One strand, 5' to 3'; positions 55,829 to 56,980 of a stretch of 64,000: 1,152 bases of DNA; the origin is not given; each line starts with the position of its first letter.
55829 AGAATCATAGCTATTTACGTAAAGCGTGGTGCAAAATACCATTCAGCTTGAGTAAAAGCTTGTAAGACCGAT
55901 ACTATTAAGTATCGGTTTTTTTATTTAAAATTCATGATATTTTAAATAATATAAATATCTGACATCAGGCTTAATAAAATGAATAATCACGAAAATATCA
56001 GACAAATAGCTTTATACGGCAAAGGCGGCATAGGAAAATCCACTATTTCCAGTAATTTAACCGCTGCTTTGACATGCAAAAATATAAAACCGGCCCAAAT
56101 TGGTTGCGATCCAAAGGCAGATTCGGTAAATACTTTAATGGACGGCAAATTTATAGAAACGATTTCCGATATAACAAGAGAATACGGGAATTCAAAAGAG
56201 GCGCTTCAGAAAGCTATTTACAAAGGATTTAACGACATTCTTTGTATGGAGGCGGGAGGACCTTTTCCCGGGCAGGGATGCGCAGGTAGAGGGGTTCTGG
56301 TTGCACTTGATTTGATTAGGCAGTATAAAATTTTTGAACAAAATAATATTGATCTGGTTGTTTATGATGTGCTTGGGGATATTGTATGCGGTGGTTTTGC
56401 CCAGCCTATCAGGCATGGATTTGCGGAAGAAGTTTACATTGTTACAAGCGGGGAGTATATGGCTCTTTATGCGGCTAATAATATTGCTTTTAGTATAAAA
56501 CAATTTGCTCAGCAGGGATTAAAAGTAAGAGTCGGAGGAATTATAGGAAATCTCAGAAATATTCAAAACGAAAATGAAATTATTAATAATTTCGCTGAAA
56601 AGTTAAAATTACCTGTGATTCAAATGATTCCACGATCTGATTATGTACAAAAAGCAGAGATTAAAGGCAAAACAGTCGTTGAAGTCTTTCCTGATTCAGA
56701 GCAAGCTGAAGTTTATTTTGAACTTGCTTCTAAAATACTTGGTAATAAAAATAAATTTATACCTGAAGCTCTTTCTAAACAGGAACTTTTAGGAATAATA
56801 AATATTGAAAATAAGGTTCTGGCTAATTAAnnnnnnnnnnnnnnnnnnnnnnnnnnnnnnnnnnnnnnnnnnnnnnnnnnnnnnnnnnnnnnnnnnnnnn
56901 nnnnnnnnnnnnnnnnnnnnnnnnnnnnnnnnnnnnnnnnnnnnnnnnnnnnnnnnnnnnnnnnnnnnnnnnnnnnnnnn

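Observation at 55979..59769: Stand-alone NifH/NifD/NifK-like operon: a nitrogenase-like reductase of unknown substrate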

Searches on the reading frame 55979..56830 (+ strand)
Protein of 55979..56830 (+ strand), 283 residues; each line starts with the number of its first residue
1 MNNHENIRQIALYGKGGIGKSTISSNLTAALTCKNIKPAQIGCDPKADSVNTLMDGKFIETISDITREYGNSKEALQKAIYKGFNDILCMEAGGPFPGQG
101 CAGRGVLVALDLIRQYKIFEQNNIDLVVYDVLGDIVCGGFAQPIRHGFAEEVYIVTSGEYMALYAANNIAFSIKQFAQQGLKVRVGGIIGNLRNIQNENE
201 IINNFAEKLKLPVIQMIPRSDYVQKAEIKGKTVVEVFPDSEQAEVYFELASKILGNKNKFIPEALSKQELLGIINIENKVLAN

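Call 3: search_protein_families(library=pfam, proteins=[window:55979-56830:+], max_evalue=0.01)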
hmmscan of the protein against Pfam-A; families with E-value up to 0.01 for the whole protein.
window:55979-56830:+ (283 aa): 5 families
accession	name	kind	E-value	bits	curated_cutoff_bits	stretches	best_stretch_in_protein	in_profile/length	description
PF00142.24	Fer4_NifH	-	2.8e-93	312.8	25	1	8-274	1-265/271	4Fe-4S iron sulfur cluster binding proteins, NifH/frxC family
PF01656.29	CbiA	-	5.3e-11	43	25.4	1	12-233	4-125/125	CobQ/CobB/MinD/ParA nucleotide binding domain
PF10609.15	ParA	-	1.3e-08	35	27.1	1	13-253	10-245/246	NUBPL iron-transfer P-loop NTPase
PF13614.12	AAA_31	-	7.9e-05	23.1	27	1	14-78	9-75/177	AAA domain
PF02374.21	ArsA_ATPase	-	0.00064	19.5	24.3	1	8-65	2-58/305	Anion-transporting ATPase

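Call 4: search_protein_families(library=ncbifam, proteins=[window:55979-56830:+], max_evalue=0.01)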
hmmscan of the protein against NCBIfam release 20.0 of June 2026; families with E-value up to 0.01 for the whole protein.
window:55979-56830:+ (283 aa): 17 families
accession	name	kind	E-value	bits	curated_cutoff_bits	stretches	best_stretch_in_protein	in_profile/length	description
TIGR01287.1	nifH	equivalog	9.5e-105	349.8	394.35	1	8-274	1-265/275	nitrogenase iron protein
NF033200.1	F430_CfbC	exception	9e-103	343.2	402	1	8-271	1-256/260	Ni-sirohydrochlorin a,c-diamide reductive cyclase ATP-dependent reductase subunit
NF009701.0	PRK13230.1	subfamily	1.8e-92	309.4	350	1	7-275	1-279/291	nitrogenase reductase-like protein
NF009702.0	PRK13231.1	equivalog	1.2e-91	306.5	427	1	7-270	2-255/264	nitrogenase reductase-like protein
TIGR01281.1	DPOR_bchL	equivalog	4.7e-63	213.1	345.15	1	9-275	2-265/268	ferredoxin:protochlorophyllide reductase (ATP-dependent) iron-sulfur ATP-binding protein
TIGR02016.1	BchX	equivalog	1.4e-53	182.1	331.2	1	8-276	1-270/296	chlorophyllide a reductase iron protein subunit X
TIGR01969.1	minD_arch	subfamily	1.4e-14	53.9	201.75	1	13-260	7-237/251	cell division ATPase MinD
TIGR01968.1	minD_bact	equivalog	4.1e-10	39.4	212.9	1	13-263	8-246/261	septum site-determining protein MinD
NF041136.1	MrpORP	equivalog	1.2e-06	28.1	450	1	11-54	10-53/365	iron-sulfur cluster carrier protein MrpORP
NF008669.0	PRK11670.1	equivalog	0.00023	20.2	348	0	13-52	114-153/369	iron-sulfur cluster carrier protein ApbC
NF041546.1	ParA_partition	equivalog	0.00045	19.8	180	0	14-46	7-39/203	ParA family partition ATPase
TIGR04291.1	arsen_driv_ArsA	equivalog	0.0016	17.3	650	1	6-63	319-376/565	arsenical pump-driving ATPase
NF010461.0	PRK13886.1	subfamily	0.0029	17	360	1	10-50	6-46/241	conjugal transfer protein TraL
TIGR03371.1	cellulose_yhjQ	equivalog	0.0033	17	157.85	0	13-46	7-41/246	cellulose biosynthesis protein BcsQ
NF010340.0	PRK13768.1-2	equivalog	0.0038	17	293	0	9-50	5-46/265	GTPase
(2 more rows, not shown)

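Call 16: search_solved_structures(query=window:55979-56830:+, max_evalue=1e-10)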
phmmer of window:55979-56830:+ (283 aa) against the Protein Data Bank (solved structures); distinct sequences matched with E-value up to 1e-10: 26.
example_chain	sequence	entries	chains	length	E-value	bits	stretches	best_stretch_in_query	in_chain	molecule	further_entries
9fmg_D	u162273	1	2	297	8.5e-79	268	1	5-270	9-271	Nitrogenase iron protein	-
8q5w_A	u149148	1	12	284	3.5e-76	259.4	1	6-273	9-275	Nitrogenase iron protein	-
8q50_A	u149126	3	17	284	8e-76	258.2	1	7-270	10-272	Nitrogenase iron protein 1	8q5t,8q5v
1cp2_A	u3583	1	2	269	9.4e-75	254.7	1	7-272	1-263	NITROGENASE IRON PROTEIN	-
8oie_D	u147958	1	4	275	1.8e-74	253.8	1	8-273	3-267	Nitrogenase iron protein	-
7qqa_A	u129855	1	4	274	2.2e-74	253.5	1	8-271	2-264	Nitrogenase iron protein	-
9haz_D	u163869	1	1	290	6.7e-74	251.9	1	7-272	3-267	Fe protein NifH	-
9haz_A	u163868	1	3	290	1.5e-73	250.8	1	7-272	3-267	Fe protein NifH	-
8q5x_A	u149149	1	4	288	2.9e-73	249.9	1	7-270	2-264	Nitrogenase iron protein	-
6nzj_A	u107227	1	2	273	4.5e-73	249.2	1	7-272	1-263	Nitrogenase iron protein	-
10zn_F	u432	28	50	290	2.7e-72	246.6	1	7-272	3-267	Nitrogenase iron protein NifH | Nitrogenase iron protein 1 | Nitrogenase iron protein gamma chain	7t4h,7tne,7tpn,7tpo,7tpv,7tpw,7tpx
1fp6_A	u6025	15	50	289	3e-72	246.5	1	7-272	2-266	NITROGENASE IRON PROTEIN | nitrogenase IRON protein 1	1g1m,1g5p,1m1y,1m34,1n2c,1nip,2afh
4wzb_E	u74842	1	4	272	3.2e-72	246.4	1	7-271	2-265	Nitrogenase iron protein 1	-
4wza_E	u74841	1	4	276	3.3e-72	246.4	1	7-271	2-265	Nitrogenase iron protein 1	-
1xdb_A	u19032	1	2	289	1.1e-71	244.6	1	7-272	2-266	Nitrogenase iron protein 1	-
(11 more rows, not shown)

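Call 71: find_homologous_proteins(query=window:55979-56827:+, max_evalue=1e-30)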
Query window:55979-56827:+ (283 aa): 7999 proteins with E <= 1e-30 among 8000 candidates; the best 120 are listed.
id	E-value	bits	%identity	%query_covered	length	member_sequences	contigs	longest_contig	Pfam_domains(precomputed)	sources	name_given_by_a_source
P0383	5.4e-182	621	100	100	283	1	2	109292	PF00142.25,PF10609.16,PF01656.30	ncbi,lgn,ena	ncbi:MAG: nitrogenase iron protein NifH [bacterium]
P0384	1.0e-179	614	99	100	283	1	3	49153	PF00142.25,PF10609.16,PF01656.30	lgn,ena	-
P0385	1.4e-179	613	98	100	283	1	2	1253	PF00142.25,PF10609.16,PF01656.30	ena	-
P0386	4.9e-179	611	99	100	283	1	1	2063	PF00142.25,PF10609.16,PF01656.30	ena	-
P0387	2.2e-157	540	88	98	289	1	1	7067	PF00142.25,PF10609.16,PF01656.30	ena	-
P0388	1.6e-156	538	86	97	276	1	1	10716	PF00142.25,PF10609.16,PF01656.30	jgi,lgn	-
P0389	1.7e-156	538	86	97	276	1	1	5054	PF00142.25,PF10609.16,PF01656.30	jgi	-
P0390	5.9e-156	536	87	98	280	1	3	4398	PF00142.25,PF10609.16,PF01656.30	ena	-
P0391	1.7e-154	531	89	95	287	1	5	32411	PF00142.25,PF10609.16,PF01656.30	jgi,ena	-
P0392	2.5e-154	531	89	95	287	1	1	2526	PF00142.25,PF10609.16,PF01656.30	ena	-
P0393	6.4e-153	526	86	98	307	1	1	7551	PF00142.25,PF10609.16,PF01656.30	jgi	-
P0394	9.1e-153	525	85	97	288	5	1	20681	PF00142.25,PF10609.16,PF01656.30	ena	-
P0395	1.6e-152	525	86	98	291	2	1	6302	PF00142.25,PF10609.16,PF01656.30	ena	-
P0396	5.2e-151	520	83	98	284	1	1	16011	PF00142.25,PF10609.16,PF01656.30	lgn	-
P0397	2.8e-150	517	86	95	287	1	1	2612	PF00142.25,PF10609.16,PF01656.30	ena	-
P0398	5.5e-148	510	80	100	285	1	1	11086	PF00142.25,PF10609.16,PF01656.30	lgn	-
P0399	7.0e-148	509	85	95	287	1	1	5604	PF00142.25,PF10609.16,PF01656.30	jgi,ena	-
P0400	2.7e-145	501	80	98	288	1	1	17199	PF00142.25,PF10609.16,PF01656.30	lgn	-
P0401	7.1e-143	493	99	81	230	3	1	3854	PF00142.25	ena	-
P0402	3.7e-141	487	78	96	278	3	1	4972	PF00142.25,PF10609.16,PF01656.30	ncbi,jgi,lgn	-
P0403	9.6e-141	486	80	95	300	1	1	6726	PF00142.25,PF10609.16,PF01656.30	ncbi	-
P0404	5.0e-139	480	78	95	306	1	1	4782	PF00142.25,PF10609.16,PF01656.30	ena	-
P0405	9.1e-139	479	78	95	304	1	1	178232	PF00142.25,PF10609.16,PF01656.30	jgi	jgi:nitrogenase iron protein NifH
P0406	7.6e-138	476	78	98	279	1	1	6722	PF00142.25,PF10609.16,PF01656.30,PF13614.13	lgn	-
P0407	2.5e-137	475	75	98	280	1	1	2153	PF00142.25,PF10609.16,PF01656.30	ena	-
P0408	2.0e-136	472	78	94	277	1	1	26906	PF00142.25,PF10609.16,PF01656.30,PF02374.22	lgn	-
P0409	4.2e-135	467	75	96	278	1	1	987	PF00142.25,PF10609.16,PF01656.30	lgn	-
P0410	1.1e-134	466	75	100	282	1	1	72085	PF00142.25,PF10609.16,PF01656.30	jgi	-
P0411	2.1e-134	465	75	96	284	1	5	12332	PF00142.25,PF10609.16,PF01656.30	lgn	-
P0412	2.9e-133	461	74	96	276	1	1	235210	PF00142.25,PF10609.16,PF01656.30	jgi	-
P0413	2.0e-132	459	72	99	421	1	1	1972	PF00142.25,PF10609.16,PF01656.30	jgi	-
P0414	2.6e-132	458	76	93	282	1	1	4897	PF00142.25,PF10609.16,PF01656.30,PF13614.13,PF02374.22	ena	-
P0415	3.2e-132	458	75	95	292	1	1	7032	PF00142.25,PF10609.16,PF01656.30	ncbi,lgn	-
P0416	9.6e-132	456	74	96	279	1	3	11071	PF00142.25,PF10609.16,PF01656.30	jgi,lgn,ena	-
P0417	1.0e-131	456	76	95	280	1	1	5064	PF00142.25,PF10609.16,PF01656.30,PF13614.13,PF02374.22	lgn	-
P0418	1.2e-131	456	75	94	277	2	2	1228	PF00142.25,PF10609.16,PF01656.30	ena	-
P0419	6.5e-131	454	71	98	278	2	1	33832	PF00142.25,PF10609.16,PF01656.30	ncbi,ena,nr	ncbi:MAG TPA: nitrogenase iron protein NifH [Candidatus Gastranaerophilales bacterium]|nr:nitrogenas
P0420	8.3e-131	453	71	100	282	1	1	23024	PF00142.25,PF10609.16,PF01656.30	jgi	-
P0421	8.7e-131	453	74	95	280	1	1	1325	PF00142.25,PF10609.16,PF01656.30,PF13614.13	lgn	-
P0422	1.5e-130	453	73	94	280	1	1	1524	PF00142.25,PF10609.16,PF01656.30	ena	-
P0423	2.7e-130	452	72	99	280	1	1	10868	PF00142.25,PF10609.16,PF01656.30,PF13614.13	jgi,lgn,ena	-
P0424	4.6e-130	451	74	95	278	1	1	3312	PF00142.25,PF10609.16,PF01656.30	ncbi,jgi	-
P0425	1.4e-129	449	71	96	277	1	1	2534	PF00142.25,PF10609.16,PF01656.30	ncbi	-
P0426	1.6e-129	449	71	96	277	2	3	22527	PF00142.25,PF10609.16,PF01656.30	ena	-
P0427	2.1e-129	449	73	95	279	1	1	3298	PF00142.25,PF10609.16,PF01656.30,PF13614.13,PF02374.22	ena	-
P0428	5.4e-129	447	74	95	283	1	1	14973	PF00142.25,PF10609.16,PF01656.30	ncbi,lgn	-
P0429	1.2e-128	446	72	98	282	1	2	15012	PF00142.25,PF10609.16,PF01656.30,PF13614.13,PF02374.22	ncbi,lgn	-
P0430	8.5e-128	443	71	95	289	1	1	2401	PF00142.25,PF10609.16,PF01656.30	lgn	-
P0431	9.6e-128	443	74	94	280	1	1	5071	PF00142.25,PF10609.16,PF01656.30,PF13614.13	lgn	-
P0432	1.3e-127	443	71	97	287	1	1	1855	PF00142.25,PF10609.16,PF01656.30,PF13614.13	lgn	-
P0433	3.9e-127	441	71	95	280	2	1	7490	PF00142.25,PF10609.16,PF01656.30,PF13614.13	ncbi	-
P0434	3.9e-127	441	72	92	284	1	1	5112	PF00142.25,PF10609.16,PF01656.30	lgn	-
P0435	7.9e-127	440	73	94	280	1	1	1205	PF00142.25,PF10609.16,PF01656.30,PF13614.13,PF02374.22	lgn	-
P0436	1.0e-126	440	74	95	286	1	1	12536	PF00142.25,PF10609.16,PF01656.30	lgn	-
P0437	1.5e-126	439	78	88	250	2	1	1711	PF00142.25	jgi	-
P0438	3.8e-126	438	72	94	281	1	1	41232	PF00142.25,PF10609.16,PF01656.30,PF13614.13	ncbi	-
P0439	1.4e-125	436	70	98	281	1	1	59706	PF00142.25,PF10609.16,PF01656.30,PF13614.13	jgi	-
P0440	1.8e-125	436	71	94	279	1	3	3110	PF00142.25,PF10609.16,PF01656.30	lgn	-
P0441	3.3e-125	435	71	94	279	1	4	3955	PF00142.25,PF10609.16,PF01656.30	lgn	-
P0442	6.6e-125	434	72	95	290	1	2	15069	PF00142.25,PF10609.16,PF01656.30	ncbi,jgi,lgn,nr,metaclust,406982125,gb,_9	ncbi:MAG: hypothetical protein ACD_20C00197G0008 [uncultured bacterium]|nr:MAG: hypothetical protein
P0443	1.1e-124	433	71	96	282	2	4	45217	PF00142.25,PF10609.16,PF01656.30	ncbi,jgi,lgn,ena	-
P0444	1.4e-124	433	69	95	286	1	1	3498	PF00142.25,PF10609.16,PF01656.30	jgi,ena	-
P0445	3.0e-124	432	71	94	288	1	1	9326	PF00142.25,PF10609.16,PF01656.30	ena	-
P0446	1.1e-123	430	69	95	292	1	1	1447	PF00142.25,PF10609.16,PF01656.30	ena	-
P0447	1.5e-123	430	69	95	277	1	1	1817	PF00142.25,PF10609.16,PF01656.30,PF13614.13,PF02374.22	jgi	jgi:nitrogenase iron protein NifH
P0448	1.2e-122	427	69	96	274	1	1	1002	PF00142.25,PF10609.16,PF01656.30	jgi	jgi:nitrogenase iron protein NifH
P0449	6.2e-122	424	71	94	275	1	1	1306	PF00142.25,PF10609.16,PF01656.30,PF13614.13,PF02374.22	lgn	-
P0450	1.6e-118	413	70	95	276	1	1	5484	PF00142.25,PF10609.16,PF01656.30,PF13614.13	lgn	-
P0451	6.0e-118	411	67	95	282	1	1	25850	PF00142.25,PF10609.16,PF01656.30,PF13614.13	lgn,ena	-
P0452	2.3e-117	409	68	96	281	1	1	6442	PF00142.25,PF10609.16,PF01656.30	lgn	-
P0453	7.5e-117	408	69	94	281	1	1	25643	PF00142.25,PF10609.16,PF01656.30,PF13614.13,PF02374.22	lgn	-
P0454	3.8e-116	405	65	95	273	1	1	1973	PF00142.25,PF10609.16,PF01656.30,PF13614.13,PF02374.22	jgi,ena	-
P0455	1.5e-115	403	65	95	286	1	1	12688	PF00142.25,PF10609.16,PF01656.30,PF13614.13,PF09140.18,PF02374.22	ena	-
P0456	1.2e-114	400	65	96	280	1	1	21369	PF00142.25,PF10609.16,PF01656.30,PF13614.13,PF02374.22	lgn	-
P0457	3.0e-114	399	65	95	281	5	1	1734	PF00142.25,PF10609.16,PF01656.30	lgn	-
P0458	1.2e-112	394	63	96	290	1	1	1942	PF00142.25,PF10609.16,PF01656.30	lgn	-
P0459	1.8e-111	390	63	97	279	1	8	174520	PF00142.25,PF10609.16,PF01656.30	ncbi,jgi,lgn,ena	jgi:nitrogenase iron protein NifH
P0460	2.9e-111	389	65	94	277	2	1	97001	PF00142.25,PF10609.16,PF01656.30,PF13614.13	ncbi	ncbi:MAG: nitrogenase iron protein NifH [bacterium]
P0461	1.2e-110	387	69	87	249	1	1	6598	PF00142.25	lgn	-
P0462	4.7e-106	372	63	94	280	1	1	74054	PF00142.25,PF10609.16,PF01656.30,PF13614.13,PF02374.22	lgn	-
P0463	1.0e-105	371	62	94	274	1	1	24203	PF00142.25,PF10609.16,PF01656.30,PF13614.13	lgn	-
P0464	3.9e-105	369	62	96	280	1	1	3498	PF00142.25,PF10609.16,PF01656.30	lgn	-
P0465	3.9e-105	369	62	97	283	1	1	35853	PF00142.25,PF10609.16,PF01656.30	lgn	-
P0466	2.6e-104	366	61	95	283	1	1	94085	PF00142.25,PF10609.16,PF01656.30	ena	-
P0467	4.1e-104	366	61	90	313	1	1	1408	PF00142.25,PF10609.16,PF01656.30,PF13614.13,PF02374.22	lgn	-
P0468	1.6e-103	364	61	96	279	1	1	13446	PF00142.25,PF10609.16,PF01656.30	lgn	-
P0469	6.3e-103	362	61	95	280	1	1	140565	PF00142.25,PF10609.16,PF01656.30,PF13614.13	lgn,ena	-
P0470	3.8e-102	359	58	97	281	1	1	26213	PF00142.25,PF10609.16,PF01656.30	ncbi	ncbi:MAG: nitrogenase iron protein NifH [Cyanobacteriota bacterium]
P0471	6.8e-102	359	59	96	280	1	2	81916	PF00142.25,PF10609.16,PF01656.30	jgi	jgi:nitrogenase iron protein NifH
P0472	7.9e-102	358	59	95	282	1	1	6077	PF00142.25,PF10609.16,PF01656.30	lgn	-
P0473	2.8e-95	337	58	93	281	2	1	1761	PF00142.25,PF10609.16,PF01656.30,PF13614.13,PF02374.22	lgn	-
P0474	8.8e-92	325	71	72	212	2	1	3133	PF00142.25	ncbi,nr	ncbi:MAG: hypothetical protein GX568_02665, partial [Candidatus Gastranaerophilales bacterium]|nr:hy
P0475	1.3e-91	325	56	90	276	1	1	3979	PF00142.25,PF10609.16,PF01656.30,PF13614.13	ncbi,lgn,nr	ncbi:MAG: nitrogenase iron protein NifH [Halobacteriota archaeon]|nr:nitrogenase iron protein NifH [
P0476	6.5e-90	319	55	92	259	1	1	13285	PF00142.25,PF10609.16,PF01656.30,PF13614.13,PF02374.22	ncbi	ncbi:MAG: nitrogenase iron protein, partial [Chloroflexota bacterium]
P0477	7.1e-90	319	53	96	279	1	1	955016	PF00142.25,PF10609.16,PF01656.30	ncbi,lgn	-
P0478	4.4e-89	317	55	94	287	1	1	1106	PF00142.25,PF10609.16,PF01656.30,PF13614.13,PF02374.22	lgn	-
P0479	5.2e-88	313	53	97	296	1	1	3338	PF00142.25,PF10609.16,PF01656.30,PF13614.13,PF02374.22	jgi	jgi:nitrogenase iron protein NifH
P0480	2.6e-87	311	49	98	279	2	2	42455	PF00142.25,PF10609.16,PF01656.30,PF13614.13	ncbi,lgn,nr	ncbi:MAG: AAA family ATPase [Chloroflexi bacterium]|nr:AAA family ATPase [Chloroflexota bacterium]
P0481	5.2e-87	310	50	95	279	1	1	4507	PF00142.25,PF10609.16,PF01656.30,PF13614.13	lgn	-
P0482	6.7e-87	309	56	94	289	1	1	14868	PF00142.25,PF10609.16,PF01656.30,PF13614.13,PF02374.22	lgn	-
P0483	1.0e-84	302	53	95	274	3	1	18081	PF00142.25,PF10609.16,PF01656.30,PF13614.13,PF02374.22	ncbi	ncbi:MAG: nucleotide-binding protein [Candidatus Syntropharchaeia archaeon]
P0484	6.8e-84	300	52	90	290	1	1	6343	PF00142.25,PF10609.16,PF01656.30,PF13614.13,PF02374.22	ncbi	-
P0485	9.7e-84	299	53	95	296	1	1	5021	PF00142.25,PF10609.16,PF01656.30,PF13614.13,PF02374.22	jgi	jgi:nitrogenase iron protein NifH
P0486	1.4e-83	299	52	94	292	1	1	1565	PF00142.25,PF10609.16,PF01656.30,PF13614.13,PF02374.22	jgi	jgi:nitrogenase iron protein NifH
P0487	1.4e-83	299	49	95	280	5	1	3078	PF00142.25,PF10609.16,PF01656.30,PF13614.13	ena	-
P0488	2.2e-83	298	54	94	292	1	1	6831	PF00142.25,PF10609.16,PF01656.30,PF13614.13,PF02374.22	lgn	-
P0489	3.3e-83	297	49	95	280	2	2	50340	PF00142.25,PF10609.16,PF01656.30,PF13614.13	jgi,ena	-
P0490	6.5e-83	296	52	90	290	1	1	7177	PF00142.25,PF10609.16,PF01656.30,PF13614.13,PF02374.22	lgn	-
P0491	9.6e-83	296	53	92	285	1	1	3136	PF00142.25,PF10609.16,PF01656.30,PF13614.13,PF02374.22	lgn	-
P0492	1.1e-82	296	51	94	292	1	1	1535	PF00142.25,PF10609.16,PF01656.30,PF13614.13,PF02374.22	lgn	-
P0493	1.2e-82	295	51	94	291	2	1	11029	PF00142.25,PF10609.16,PF01656.30,PF13614.13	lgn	-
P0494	2.8e-82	294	53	90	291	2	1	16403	PF00142.25,PF10609.16,PF01656.30,PF13614.13,PF02374.22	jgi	jgi:nitrogenase iron protein NifH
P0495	3.0e-82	294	52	93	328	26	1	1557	PF00142.25,PF10609.16,PF01656.30,PF13614.13,PF02374.22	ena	-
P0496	4.0e-82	294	53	93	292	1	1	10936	PF00142.25,PF10609.16,PF01656.30,PF13614.13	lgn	-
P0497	4.5e-82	294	51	96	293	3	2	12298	PF00142.25,PF10609.16,PF01656.30,PF13614.13,PF09140.18,PF02374.22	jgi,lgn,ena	-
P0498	4.8e-82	293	53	94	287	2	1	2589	PF00142.25,PF10609.16,PF01656.30,PF13614.13,PF02374.22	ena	-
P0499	6.0e-82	293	52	93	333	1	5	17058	PF00142.25,PF10609.16,PF01656.30,PF13614.13,PF02374.22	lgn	-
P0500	6.6e-82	293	55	93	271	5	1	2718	PF00142.25,PF10609.16,PF01656.30,PF13614.13,PF02374.22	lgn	-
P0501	6.8e-82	293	51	94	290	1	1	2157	PF00142.25,PF10609.16,PF01656.30,PF13614.13,PF02374.22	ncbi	-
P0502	8.4e-82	293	53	93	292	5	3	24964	PF00142.25,PF10609.16,PF01656.30,PF13614.13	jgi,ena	-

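Call 72: find_encoding_contigs(protein=P0442, flank=10000, max_places=2)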
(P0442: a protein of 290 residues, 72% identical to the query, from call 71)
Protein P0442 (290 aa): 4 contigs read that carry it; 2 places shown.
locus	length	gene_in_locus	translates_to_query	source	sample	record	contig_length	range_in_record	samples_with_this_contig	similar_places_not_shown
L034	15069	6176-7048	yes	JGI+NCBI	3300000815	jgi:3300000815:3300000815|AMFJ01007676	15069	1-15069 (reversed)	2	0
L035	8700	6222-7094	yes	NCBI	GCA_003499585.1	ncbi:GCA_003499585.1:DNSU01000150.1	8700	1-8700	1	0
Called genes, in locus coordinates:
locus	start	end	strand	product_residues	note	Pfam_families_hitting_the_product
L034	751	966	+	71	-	PF01176:eIF-1a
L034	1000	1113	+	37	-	PF00444:Ribosomal_L36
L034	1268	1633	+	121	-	PF00416:Ribosomal_S13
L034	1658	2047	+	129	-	PF00411:Ribosomal_S11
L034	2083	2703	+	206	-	PF00163:Ribosomal_S4, PF22421:SYY_C-terminal (faint), PF01479:S4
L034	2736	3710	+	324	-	PF01193:RNA_pol_L, PF01000:RNA_pol_A_bac, PF03118:RNA_pol_A_CTD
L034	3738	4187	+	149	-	PF01196:Ribosomal_L17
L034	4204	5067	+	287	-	PF01416:PseudoU_synth_1 (weak), PF10105:DUF2344 (faint), PF01416:PseudoU_synth_1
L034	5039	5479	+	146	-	PF00572:Ribosomal_L13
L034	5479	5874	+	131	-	PF00380:Ribosomal_S9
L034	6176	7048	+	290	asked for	PF00142:Fer4_NifH, PF01656:CbiA, PF10609:ParA (faint)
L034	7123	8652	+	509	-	PF00148:Oxidored_nitro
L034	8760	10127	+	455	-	PF00148:Oxidored_nitro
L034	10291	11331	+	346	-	PF08240:ADH_N, PF01262:AlaDh_PNT_C (weak), PF00107:ADH_zinc_N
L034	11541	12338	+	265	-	PF01553:Acyltransferase (weak)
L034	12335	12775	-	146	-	PF01475:FUR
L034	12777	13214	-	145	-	PF13279:4HBT_2, PF03061:4HBT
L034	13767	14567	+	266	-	-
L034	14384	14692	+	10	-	-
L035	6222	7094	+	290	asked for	PF00142:Fer4_NifH, PF01656:CbiA, PF10609:ParA (faint)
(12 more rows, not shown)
